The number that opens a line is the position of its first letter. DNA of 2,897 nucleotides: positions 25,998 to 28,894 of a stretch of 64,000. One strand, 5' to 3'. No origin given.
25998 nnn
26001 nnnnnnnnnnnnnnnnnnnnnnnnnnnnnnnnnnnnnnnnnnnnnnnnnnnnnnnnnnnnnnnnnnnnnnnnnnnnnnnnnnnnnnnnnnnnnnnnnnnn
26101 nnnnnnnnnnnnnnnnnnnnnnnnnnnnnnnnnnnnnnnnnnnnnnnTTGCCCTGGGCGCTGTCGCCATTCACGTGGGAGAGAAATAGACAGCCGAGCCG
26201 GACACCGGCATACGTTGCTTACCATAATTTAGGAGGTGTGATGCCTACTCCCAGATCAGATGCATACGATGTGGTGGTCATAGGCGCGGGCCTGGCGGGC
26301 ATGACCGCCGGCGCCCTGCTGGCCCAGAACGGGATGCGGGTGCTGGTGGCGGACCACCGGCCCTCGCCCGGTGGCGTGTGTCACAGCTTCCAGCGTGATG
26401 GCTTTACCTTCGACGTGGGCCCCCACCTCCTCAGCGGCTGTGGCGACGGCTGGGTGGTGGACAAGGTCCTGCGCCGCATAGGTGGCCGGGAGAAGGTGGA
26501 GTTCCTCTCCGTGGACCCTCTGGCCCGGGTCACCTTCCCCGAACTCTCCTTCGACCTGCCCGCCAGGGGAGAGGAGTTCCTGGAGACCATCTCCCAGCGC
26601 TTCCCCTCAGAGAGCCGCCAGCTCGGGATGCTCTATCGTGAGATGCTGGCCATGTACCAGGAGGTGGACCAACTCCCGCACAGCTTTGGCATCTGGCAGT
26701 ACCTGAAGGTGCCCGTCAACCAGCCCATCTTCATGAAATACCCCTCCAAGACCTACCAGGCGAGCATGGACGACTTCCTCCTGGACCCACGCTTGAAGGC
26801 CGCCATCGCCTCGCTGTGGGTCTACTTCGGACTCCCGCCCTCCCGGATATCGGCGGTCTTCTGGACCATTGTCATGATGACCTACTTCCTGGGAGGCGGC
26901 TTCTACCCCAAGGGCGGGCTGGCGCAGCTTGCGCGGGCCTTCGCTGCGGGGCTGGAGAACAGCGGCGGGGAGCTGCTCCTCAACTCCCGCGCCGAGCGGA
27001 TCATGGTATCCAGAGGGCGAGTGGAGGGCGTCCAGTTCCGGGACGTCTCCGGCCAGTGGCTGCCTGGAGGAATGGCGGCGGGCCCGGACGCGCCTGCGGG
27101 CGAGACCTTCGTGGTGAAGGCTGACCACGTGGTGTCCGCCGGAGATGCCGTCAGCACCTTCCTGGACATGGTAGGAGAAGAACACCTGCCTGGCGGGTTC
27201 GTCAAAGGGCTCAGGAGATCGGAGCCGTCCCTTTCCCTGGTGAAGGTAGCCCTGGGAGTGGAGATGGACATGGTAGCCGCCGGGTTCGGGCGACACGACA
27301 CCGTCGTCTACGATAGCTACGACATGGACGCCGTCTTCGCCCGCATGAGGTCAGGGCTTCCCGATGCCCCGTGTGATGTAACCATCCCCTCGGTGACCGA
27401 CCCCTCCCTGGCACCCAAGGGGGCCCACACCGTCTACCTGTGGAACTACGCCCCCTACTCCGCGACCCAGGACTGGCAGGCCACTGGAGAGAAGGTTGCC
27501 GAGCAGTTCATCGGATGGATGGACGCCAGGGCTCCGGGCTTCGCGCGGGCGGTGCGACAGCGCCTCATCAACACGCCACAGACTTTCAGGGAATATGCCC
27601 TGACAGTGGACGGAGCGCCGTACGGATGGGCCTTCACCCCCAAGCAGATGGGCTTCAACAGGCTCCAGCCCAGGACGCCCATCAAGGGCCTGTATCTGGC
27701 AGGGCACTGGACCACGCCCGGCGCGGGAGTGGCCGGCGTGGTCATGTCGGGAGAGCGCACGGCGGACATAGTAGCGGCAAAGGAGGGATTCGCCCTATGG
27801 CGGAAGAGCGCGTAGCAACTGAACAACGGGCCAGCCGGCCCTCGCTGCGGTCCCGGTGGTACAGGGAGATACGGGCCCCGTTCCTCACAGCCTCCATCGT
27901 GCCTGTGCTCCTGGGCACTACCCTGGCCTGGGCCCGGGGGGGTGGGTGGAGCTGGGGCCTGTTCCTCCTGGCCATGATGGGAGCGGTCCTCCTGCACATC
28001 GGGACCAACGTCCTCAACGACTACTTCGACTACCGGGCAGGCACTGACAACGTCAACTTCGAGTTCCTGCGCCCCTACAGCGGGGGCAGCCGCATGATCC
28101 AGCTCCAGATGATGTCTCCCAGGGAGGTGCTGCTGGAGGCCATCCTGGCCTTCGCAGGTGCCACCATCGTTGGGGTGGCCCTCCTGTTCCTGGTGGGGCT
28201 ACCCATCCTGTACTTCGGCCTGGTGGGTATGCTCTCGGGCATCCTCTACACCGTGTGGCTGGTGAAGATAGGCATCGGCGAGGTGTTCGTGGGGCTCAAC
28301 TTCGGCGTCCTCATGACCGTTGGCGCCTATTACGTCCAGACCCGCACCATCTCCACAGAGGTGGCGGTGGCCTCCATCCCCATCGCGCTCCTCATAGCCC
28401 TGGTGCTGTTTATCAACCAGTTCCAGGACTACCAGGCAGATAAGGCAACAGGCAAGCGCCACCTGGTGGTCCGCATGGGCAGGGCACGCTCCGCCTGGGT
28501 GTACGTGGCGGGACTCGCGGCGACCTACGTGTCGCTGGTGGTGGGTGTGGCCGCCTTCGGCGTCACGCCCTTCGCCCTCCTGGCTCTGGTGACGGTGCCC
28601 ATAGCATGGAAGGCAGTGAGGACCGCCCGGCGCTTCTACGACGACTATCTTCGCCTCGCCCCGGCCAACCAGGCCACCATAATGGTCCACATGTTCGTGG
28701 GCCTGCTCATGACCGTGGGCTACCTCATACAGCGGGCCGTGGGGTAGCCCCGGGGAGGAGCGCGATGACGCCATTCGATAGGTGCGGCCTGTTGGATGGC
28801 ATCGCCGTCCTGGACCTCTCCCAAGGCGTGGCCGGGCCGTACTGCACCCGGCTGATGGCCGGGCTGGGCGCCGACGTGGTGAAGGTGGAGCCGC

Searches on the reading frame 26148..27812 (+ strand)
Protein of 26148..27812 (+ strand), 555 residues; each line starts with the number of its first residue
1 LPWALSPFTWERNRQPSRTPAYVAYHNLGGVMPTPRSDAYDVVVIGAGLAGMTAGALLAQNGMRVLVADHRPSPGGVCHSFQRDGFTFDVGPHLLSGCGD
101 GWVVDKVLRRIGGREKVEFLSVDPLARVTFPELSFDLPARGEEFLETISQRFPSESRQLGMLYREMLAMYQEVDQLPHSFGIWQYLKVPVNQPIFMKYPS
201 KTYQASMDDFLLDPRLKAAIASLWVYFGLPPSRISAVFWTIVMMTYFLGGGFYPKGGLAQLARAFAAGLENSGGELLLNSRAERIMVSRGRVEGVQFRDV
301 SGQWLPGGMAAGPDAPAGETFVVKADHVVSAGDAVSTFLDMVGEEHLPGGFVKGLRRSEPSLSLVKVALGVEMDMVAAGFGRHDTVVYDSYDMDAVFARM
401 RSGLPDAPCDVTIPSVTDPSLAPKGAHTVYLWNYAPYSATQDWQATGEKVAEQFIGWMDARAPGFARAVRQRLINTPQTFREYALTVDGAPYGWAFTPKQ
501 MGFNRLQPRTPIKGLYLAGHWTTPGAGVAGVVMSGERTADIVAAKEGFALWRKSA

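Call 3: search_protein_families(library=pfam, proteins=[window:26148-27812:+], max_evalue=0.01)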
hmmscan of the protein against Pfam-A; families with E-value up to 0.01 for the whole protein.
window:26148-27812:+ (555 aa): 13 families
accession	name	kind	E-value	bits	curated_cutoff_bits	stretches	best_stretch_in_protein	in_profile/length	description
PF01593.30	Amino_oxidase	-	1.9e-24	87.2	19.8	1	49-542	1-442/443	Flavin containing amine oxidoreductase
PF13450.12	NAD_binding_8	-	2.1e-16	60.4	21.9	1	44-108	1-65/68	NAD(P)-binding Rossmann-like domain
PF01266.30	DAO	-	9.4e-11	42.3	27.9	2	41-76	1-37/353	FAD dependent oxidoreductase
PF00890.30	FAD_binding_2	-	6e-09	36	20.4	1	41-91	1-49/414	FAD binding domain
PF12831.13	FAD_oxidored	-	4.7e-07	29.9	27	1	41-78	1-38/416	FAD dependent oxidoreductase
PF01946.23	Thi4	-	2.7e-05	24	26.2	1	40-76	18-55/235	Thi4 family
PF01494.25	FAD_binding_3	-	7.6e-05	22.5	22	1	40-71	2-33/349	FAD binding domain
PF07992.20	Pyr_redox_2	-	7.9e-05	22.6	26.1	1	40-78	1-35/291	Pyridine nucleotide-disulphide oxidoreductase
PF03486.20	HI0933_like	-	0.00042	20.3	50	1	41-75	2-36/244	HI0933-like protein Rossmann domain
PF00996.24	GDI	-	0.00043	19.4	23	0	38-80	3-45/436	GDP dissociation inhibitor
PF01134.28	GIDA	-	0.00054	19.6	22.1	1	41-70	1-30/391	Glucose inhibited division protein A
PF00070.33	Pyr_redox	-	0.00089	20.2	22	0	42-74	2-34/82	Pyridine nucleotide-disulphide oxidoreductase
PF01262.27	AlaDh_PNT_C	-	0.0099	15.8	23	0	39-73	28-62/214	Alanine dehydrogenase/PNT, C-terminal domain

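Call 4: search_protein_families(library=ncbifam, proteins=[window:26148-27812:+], max_evalue=0.01)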
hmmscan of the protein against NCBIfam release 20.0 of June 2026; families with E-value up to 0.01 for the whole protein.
window:26148-27812:+ (555 aa): 88 families (the best 25 are shown)
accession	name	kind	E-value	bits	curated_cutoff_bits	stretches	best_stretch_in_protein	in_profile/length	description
TIGR02734.1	crtI_fam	subfamily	5.2e-60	203.6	238.1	1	42-545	1-491/504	phytoene desaturase family protein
TIGR02730.1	carot_isom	equivalog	3.3e-48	164.7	586.9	1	40-545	1-491/493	carotenoid isomerase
NF045637.1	carotdesatCrtDProt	equivalog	2.6e-34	118.6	580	1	42-543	1-483/485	1-hydroxycarotenoid 3,4-desaturase CrtD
TIGR02733.1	desat_CrtD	equivalog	3.9e-33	114.9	549.7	2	41-112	3-74/492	C-3',4' desaturase CrtD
NF058655.1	CrtID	equivalog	1.6e-31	109.7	640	1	42-539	1-478/478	bifunctional phytoene desaturase/3,4-desaturase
NF045689.1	BCarotKetCrtO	equivalog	1.6e-27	96.3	1000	3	410-542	390-535/563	beta-carotene ketolase CrtO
TIGR03467.1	HpnE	equivalog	2.8e-20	73.1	283.05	2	42-119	1-78/430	hydroxysqualene dehydroxylase HpnE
NF042421.1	hydcarot_desat_CrtD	equivalog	1.4e-17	63.3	500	2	42-296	4-261/487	1-hydroxycarotenoid 3,4-desaturase CrtD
NF005560.0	PRK07233.1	equivalog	4.3e-14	52.2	252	1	41-90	2-51/435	hypothetical protein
NF005548.0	PRK07208.1-4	equivalog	1.2e-12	47.3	389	1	40-146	4-106/488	hypothetical protein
NF005545.0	PRK07208.1-1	equivalog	1.2e-08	33.8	451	1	38-94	6-63/504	hypothetical protein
NF005547.0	PRK07208.1-3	equivalog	1.7e-08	33.7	380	1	41-299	6-246/465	hypothetical protein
NF005546.0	PRK07208.1-2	equivalog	1.3e-06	27.3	418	1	41-93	6-59/527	hypothetical protein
NF005882.1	PRK07843.1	equivalog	1.5e-06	27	788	1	40-77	2-39/547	3-oxosteroid 1-dehydrogenase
TIGR02032.1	GG-red-SF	subfamily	2e-06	27.7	158.8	1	40-74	1-35/297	geranylgeranyl reductase family protein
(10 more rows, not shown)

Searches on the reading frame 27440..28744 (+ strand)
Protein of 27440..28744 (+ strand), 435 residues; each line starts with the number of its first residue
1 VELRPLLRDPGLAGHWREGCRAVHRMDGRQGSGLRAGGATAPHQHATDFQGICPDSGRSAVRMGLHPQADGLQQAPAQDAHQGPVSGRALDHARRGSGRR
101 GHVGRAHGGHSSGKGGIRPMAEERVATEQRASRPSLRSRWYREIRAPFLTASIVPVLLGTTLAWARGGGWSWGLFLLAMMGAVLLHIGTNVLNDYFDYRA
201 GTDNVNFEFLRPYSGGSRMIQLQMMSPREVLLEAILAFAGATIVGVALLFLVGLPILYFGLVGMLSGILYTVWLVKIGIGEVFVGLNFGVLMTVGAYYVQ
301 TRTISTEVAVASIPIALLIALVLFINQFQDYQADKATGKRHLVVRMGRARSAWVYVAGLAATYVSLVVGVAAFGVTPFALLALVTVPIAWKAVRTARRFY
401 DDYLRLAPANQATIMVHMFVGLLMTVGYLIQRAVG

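Call 3: search_protein_families(library=pfam, proteins=[window:27440-28744:+], max_evalue=0.01)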
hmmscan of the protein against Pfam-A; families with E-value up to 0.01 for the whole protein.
window:27440-28744:+ (435 aa): 1 family
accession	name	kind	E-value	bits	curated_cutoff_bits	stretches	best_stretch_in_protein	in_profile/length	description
PF01040.23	UbiA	-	9.5e-32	110.7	34.2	1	153-397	2-233/250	UbiA prenyltransferase family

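Call 4: search_protein_families(library=ncbifam, proteins=[window:27440-28744:+], max_evalue=0.01)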
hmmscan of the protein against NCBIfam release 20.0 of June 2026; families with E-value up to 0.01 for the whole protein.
window:27440-28744:+ (435 aa): 13 families
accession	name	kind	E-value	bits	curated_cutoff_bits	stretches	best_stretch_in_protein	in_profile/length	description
NF004751.0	PRK06080.1-3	equivalog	5.3e-48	164.1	264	1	131-430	4-295/296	1,4-dihydroxy-2-naphthoate polyprenyltransferase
NF004749.0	PRK06080.1-1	equivalog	5.3e-48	163.7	277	1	131-432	13-309/311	1,4-dihydroxy-2-naphthoate polyprenyltransferase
NF009926.0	PRK13387.1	equivalog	9.6e-35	120.2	316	1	145-432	11-315/317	1,4-dihydroxy-2-naphthoate polyprenyltransferase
TIGR02235.1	menA_cyano-plnt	equivalog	1.9e-33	116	225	1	140-430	2-285/285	2-carboxy-1,4-naphthoquinone phytyltransferase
NF004617.0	PRK05951.1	equivalog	2.4e-30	105.7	239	1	169-433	46-302/306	prenyltransferase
NF004753.0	PRK06080.1-5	equivalog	1.6e-29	103.1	555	1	138-431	12-306/312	1,4-dihydroxy-2-naphthoate polyprenyltransferase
TIGR00751.1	menA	equivalog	7.3e-28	97.8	102.15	1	149-426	5-283/284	1,4-dihydroxy-2-naphthoate octaprenyltransferase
NF004750.0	PRK06080.1-2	equivalog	8.3e-27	94.3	346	1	138-430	7-300/301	1,4-dihydroxy-2-naphthoate polyprenyltransferase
NF004754.0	PRK06080.1-6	equivalog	1.7e-22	80.2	522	1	138-432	10-305/308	1,4-dihydroxy-2-naphthoate polyprenyltransferase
NF004752.0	PRK06080.1-4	subfamily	6.4e-22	78.5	289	1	150-395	16-265/300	1,4-dihydroxy-2-naphthoate polyprenyltransferase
NF009523.0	PRK12884.1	equivalog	2.7e-09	36.6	269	1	175-392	39-243/279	prenyltransferase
NF005742.0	PRK07566.1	equivalog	0.00075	18.7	313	1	176-421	68-302/315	chlorophyll synthase ChlG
NF009511.0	PRK12871.1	equivalog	0.0042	16.5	281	0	144-363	12-231/297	prenyltransferase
